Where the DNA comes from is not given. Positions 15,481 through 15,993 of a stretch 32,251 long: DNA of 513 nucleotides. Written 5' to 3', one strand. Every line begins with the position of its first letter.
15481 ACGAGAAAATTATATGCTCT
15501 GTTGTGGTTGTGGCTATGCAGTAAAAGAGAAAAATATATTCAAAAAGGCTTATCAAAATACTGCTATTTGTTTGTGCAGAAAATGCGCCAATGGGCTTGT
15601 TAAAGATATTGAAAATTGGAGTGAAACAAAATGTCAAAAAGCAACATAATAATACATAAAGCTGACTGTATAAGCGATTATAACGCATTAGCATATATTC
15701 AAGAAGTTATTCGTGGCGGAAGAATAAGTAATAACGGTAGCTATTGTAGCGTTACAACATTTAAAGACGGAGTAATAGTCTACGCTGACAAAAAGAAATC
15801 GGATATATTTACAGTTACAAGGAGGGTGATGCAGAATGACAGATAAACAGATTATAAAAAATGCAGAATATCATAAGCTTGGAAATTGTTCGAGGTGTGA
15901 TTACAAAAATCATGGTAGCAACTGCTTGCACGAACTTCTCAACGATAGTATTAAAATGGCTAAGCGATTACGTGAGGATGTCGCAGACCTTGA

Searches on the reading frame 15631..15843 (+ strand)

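Call 79: search_protein_families(library=pfam, max_evalue=0.1, proteins=[window:15631-15843:+])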
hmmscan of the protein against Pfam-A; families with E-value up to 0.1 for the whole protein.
window:15631-15843:+ (71 aa): 2 families
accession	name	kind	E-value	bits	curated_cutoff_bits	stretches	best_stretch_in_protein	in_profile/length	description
PF02464.23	CinA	-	0.041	14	23.5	1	42-69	42-69/155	Competence-damaged protein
PF24991.2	Ig_NUP210_4th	-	0.092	12.9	25.2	0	30-50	46-66/79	NUP210 forth Ig-like domain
